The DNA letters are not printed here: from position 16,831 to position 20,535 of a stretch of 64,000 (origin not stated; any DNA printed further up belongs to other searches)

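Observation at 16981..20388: NERD-nuclease-domain / NACHT-STAND NTPase fusion: candidate novel NLR-like antiphage defence protein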

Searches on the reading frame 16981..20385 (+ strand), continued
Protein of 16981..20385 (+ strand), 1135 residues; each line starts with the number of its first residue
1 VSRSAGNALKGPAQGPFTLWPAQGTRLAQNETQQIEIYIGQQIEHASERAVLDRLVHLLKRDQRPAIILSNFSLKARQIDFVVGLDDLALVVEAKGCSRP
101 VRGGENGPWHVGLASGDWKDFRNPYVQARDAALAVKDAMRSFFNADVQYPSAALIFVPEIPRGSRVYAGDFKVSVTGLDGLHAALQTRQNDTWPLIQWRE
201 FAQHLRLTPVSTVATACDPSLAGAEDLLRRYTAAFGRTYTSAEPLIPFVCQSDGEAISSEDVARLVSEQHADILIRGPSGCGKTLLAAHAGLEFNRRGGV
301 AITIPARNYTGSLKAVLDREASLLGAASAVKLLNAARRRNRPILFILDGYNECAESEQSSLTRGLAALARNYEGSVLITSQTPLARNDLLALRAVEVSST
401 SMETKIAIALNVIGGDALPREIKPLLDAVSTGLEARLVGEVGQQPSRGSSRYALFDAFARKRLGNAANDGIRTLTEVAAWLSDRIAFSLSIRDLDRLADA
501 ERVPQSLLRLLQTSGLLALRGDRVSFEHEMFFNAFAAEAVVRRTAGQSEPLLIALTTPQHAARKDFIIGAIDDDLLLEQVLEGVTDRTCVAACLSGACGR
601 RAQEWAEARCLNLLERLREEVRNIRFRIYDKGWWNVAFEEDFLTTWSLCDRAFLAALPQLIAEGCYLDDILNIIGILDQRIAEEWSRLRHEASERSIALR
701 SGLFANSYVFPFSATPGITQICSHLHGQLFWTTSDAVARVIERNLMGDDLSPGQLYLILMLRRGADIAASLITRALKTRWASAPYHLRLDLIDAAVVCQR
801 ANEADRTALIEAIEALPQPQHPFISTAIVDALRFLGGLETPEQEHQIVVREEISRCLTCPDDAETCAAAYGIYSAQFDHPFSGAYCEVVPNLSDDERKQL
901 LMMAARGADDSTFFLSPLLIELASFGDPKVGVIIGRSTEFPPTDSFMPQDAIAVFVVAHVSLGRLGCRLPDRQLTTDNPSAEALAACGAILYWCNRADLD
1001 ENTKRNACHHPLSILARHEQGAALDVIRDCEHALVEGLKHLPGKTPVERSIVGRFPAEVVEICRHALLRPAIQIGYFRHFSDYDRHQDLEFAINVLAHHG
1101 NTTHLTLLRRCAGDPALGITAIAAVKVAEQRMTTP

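Call 18: find_encoding_contigs(protein=P0119, flank=10000, max_places=2)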
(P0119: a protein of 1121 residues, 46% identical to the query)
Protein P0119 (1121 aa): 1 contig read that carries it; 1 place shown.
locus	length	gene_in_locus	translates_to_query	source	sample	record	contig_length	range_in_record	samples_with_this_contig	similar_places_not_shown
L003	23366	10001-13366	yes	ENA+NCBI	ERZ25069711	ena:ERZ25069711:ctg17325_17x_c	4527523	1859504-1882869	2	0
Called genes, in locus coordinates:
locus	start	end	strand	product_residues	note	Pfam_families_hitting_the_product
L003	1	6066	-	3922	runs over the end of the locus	PF00560:LRR_1 (faint), PF13306:LRR_5 (weak), PF13855:LRR_8, PF03160:Calx-beta, PF13753:SWM_repeat, PF13753:SWM_repeat, PF00530:SRCR, PF03160:Calx-beta, +4 more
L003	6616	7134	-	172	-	PF02627:CMD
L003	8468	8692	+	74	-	-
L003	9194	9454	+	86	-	-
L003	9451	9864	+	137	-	-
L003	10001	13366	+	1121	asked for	PF08378:NERD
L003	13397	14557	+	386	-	PF14088:DUF4268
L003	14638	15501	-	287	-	PF12073:DUF3553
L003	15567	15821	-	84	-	-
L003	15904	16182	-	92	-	-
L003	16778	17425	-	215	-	-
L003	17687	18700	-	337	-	-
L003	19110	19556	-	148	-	-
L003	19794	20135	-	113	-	-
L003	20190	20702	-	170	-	PF05713:MobC (weak)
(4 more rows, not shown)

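Call 20: find_related_loci(query=A1, collection=genome_contigs, flank=10000)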
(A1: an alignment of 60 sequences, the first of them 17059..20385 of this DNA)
Query A1 (1109 aa) in genome_contigs; peptide patterns used: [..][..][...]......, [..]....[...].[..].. (x = any residue, [..] = any of these).
70 stretches matched a pattern; 52 encode a relative of the query (tblastn E <= 1e-3); 52 distinct loci.
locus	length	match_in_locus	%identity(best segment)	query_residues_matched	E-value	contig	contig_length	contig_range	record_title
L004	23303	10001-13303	64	8-1108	0e+0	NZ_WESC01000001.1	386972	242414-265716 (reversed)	Parvibaculum sedimenti strain HXT-9 HXT-9_scaffold1, whole genome shotgun sequence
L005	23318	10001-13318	58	1-1106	0e+0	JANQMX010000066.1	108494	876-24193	MAG: Rhodovibrionaceae bacterium isolate PL25b_bin.61 k99_354826, whole genome shotgun sequence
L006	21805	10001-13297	55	10-1109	0e+0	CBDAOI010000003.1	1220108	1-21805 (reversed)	MAG: Spirochaetia bacterium isolate d3bce0ab-2dc1-46b8-a379-b64c181c762d genome assembly, contig: contig_3, whole genome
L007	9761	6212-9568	50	1-1108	0e+0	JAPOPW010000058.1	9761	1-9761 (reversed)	MAG: Immundisolibacterales bacterium isolate APA_bin_69 c_000000212184, whole genome shotgun sequence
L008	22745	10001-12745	55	196-1107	0e+0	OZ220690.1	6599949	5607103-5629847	MAG: Candidatus Latescibacterota bacterium isolate 4544edd8-ea3d-4877-aa30-594cc490bc13 genome assembly, chromosome: 1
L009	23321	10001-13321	45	4-1106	0e+0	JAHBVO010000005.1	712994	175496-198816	MAG: Candidatus Obscuribacterales bacterium isolate ACE_CYA3 CYA3_5, whole genome shotgun sequence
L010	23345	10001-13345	43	4-1106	0e+0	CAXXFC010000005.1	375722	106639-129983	MAG: Arenicellales bacterium isolate 9a01abd2-b5de-4981-b0ad-ec789211487c genome assembly, contig: contig_5, whole genom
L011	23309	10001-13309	42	8-1105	0e+0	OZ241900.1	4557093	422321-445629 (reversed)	MAG: Candidatus Azotimanducaceae bacterium isolate 6709ce91-7ab9-400f-b60a-8ddaec63a3c8 genome assembly, chromosome: 1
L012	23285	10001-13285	45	10-1103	0e+0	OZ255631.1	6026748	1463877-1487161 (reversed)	MAG: Alphaproteobacteria bacterium isolate 8c46bc33-bfee-44af-b28c-0a6ead702bc6 genome assembly, chromosome: 1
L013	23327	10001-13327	42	1-1104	0e+0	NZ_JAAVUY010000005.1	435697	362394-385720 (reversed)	Bradyrhizobium sp. dw_411 5, whole genome shotgun sequence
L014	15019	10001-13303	43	9-1104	0e+0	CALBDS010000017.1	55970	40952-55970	MAG TPA_asm: uncultured Rhodospirillaceae bacterium isolate SRR3330203_bin.128_CONCOCT_v1.1_MAG genome assembly, contig:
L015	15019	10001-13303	43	9-1104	0e+0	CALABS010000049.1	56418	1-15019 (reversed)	MAG TPA_asm: uncultured Rhodospirillaceae bacterium isolate SRR3330211_bin.58_CONCOCT_v1.1_MAG genome assembly, contig:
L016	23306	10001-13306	43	9-1104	0e+0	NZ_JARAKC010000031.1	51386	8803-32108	Mesorhizobium abyssinicae strain LMG26967 NODE_31_length_51386_cov_26.543983, whole genome shotgun sequence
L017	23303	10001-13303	43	9-1104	0e+0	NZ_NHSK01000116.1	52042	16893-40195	Rhodoplanes elegans strain DSM 11907 scaffold0116, whole genome shotgun sequence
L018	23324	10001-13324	42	2-1104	0e+0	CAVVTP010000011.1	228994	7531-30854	MAG: uncultured Alphaproteobacteria bacterium isolate MFD04463.bin.1.222 genome assembly, contig: contig_3325, whole gen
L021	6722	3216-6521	42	7-1109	0e+0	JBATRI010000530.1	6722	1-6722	MAG: Geminicoccaceae bacterium isolate MFD10500_ilm_asm_bin22 k127_73985, whole genome shotgun sequence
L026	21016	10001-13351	43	3-1109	0e+0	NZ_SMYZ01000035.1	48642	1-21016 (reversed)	Mesorhizobium norvegicum strain 10.2.2 10-2-2_contig_36, whole genome shotgun sequence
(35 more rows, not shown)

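Call 25: search_protein_families(library=pfam, proteins=[L016:13543-14334:+, L016:14324-17824:+, L017:6338-8119:+, L017:8052-9926:+, L013:14099-15232:-, L009:7642-9078:+, L007:1396-4371:+, L018:14031-15233:-, L016:20159-21613:-], max_evalue=0.01)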
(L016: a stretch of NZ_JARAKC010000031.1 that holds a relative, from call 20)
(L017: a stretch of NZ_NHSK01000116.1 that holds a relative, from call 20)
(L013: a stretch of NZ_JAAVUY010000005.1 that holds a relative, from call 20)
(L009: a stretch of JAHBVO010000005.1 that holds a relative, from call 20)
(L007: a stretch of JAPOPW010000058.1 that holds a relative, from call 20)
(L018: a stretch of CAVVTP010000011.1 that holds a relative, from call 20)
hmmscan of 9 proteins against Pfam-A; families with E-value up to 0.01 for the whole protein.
L016:13543-14334:+ (264 aa): 1 family
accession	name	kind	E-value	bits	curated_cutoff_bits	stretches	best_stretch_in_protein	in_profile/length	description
PF08878.16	HamA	-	9e-25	88.3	25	1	35-245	5-216/230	HamA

L016:14324-17824:+ (1167 aa): 3 families
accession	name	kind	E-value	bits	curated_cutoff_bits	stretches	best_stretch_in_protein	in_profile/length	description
PF00270.35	DEAD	-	9.8e-25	87.7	26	1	294-456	2-161/167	DEAD/DEAH box helicase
PF04851.21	ResIII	-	2.6e-09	37.7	22.5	1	291-423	3-139/164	Type III restriction enzyme, res subunit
PF00271.37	Helicase_C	-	0.0061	17.2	23.5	0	610-682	41-109/110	Helicase conserved C-terminal domain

L017:6338-8119:+ (594 aa): 7 families
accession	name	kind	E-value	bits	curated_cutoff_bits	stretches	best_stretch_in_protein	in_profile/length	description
PF13175.12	AAA_15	-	3e-25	90.1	32.1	2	178-341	230-374/374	AAA ATPase domain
PF20469.4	OLD-like_TOPRIM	-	6.2e-20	71.9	23.2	1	391-457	1-67/67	Overcoming lysogenization defect protein-like, TOPRIM domain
PF13304.12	AAA_21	-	1.3e-15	58.7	27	2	220-340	220-302/304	AAA domain, putative AbiEii toxin, Type IV TA system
PF11398.14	DUF2813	-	1.1e-07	32.1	21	1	1-49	1-49/372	Protein of unknown function (DUF2813)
PF13555.12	AAA_29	-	0.00094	19.3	27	1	4-49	2-49/61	P-loop containing region of AAA domain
PF13476.12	AAA_23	-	0.004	18.2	27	0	5-58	1-55/201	AAA domain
PF02463.25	SMC_N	-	0.0043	16.9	40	0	3-46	2-48/220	RecF/RecN/SMC N terminal domain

L017:8052-9926:+ (625 aa): 6 families
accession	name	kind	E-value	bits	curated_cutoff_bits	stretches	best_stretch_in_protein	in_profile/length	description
PF00580.27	UvrD-helicase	-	2.8e-40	139.2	23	1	40-292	3-267/271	UvrD/REP helicase N-terminal domain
PF13361.12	UvrD_C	-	1.6e-18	67.7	25.6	1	534-592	287-347/350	UvrD-like helicase C-terminal domain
PF13245.12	AAA_19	-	8.2e-15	55.6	25.1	1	49-280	11-133/134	AAA domain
PF13538.12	UvrD_C_2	-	6.5e-08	32.8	27.4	1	536-589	4-50/52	UvrD-like helicase C-terminal domain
PF01443.25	Viral_helicase1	-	2e-07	31.5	21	1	446-590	109-226/228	Viral superfamily 1 RNA helicase core domain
PF13604.12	AAA_30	-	0.00048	20.4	27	0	232-314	85-162/191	AAA domain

L013:14099-15232:- (377 aa): 1 family
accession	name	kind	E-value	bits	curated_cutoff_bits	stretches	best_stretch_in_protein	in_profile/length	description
PF00589.27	Phage_integrase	-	2.2e-20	73.6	27.1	1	199-365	4-170/172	Phage integrase family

L009:7642-9078:+ (479 aa): 3 families
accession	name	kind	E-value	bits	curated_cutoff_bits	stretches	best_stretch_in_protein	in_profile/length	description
PF02518.31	HATPase_c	-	1e-28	100.4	26.4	1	371-477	2-108/111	Histidine kinase-, DNA gyrase B-, and HSP90-like ATPase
PF00512.31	HisKA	-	3.1e-12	46.8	26.9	1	258-325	2-66/66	His Kinase A (phospho-acceptor) domain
PF05227.19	CHASE3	-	0.00025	21.4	28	0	78-171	41-135/138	CHASE3 domain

L007:1396-4371:+ (992 aa): 11 families
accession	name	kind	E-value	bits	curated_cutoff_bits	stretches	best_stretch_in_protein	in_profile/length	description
PF08751.17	TrwC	-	6.1e-85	285.7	25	1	12-294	2-285/286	TrwC relaxase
PF13604.12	AAA_30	-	8.9e-49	166.3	27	1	468-663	2-183/191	AAA domain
PF13245.12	AAA_19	-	3e-13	50.5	25.1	1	472-609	1-130/134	AAA domain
PF13538.12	UvrD_C_2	-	4.1e-07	30.2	27.4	1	871-917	2-51/52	UvrD-like helicase C-terminal domain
PF01443.25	Viral_helicase1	-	1.4e-06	28.7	21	0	870-917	178-226/228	Viral superfamily 1 RNA helicase core domain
PF22232.2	TraI_hel_assoc_N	-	0.00011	23.2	27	0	491-596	1-93/99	TraI helicase-associated ssDNA bd, N-terminal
PF13401.12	AAA_22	-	0.00016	22.4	27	1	489-605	10-124/130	AAA domain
PF13086.12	AAA_11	-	0.0011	19.2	27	0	556-611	202-253/257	AAA domain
PF13191.12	AAA_16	-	0.002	19.1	32.6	1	485-548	25-96/167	AAA ATPase domain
PF03266.21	NTPase_1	-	0.0033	17.7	23.9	0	487-519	2-34/168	NTPase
PF25199.1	nSTAND_NTPase5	-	0.0048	17.2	34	0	484-516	41-74/145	Novel STAND NTPase 5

L018:14031-15233:- (400 aa): 4 families
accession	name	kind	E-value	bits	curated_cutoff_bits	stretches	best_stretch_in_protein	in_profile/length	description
PF00665.32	rve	-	6.5e-24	84.6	32.6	1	226-322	5-102/102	Integrase core domain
PF13683.12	rve_3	-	3.5e-16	59.2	26.5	1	311-377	2-67/67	Integrase core domain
PF13276.12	HTH_21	-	5e-16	59.1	28.1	1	142-198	2-59/60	HTH-like domain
PF13333.12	rve_2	-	2.6e-06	27.9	22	1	329-380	1-51/56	Integrase core domain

L016:20159-21613:- (484 aa): 1 family
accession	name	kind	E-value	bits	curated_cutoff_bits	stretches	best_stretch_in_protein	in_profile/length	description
PF18536.7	DUF5623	-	1.1e-22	81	35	1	357-474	1-123/126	Domain of unknown function (DUF5623)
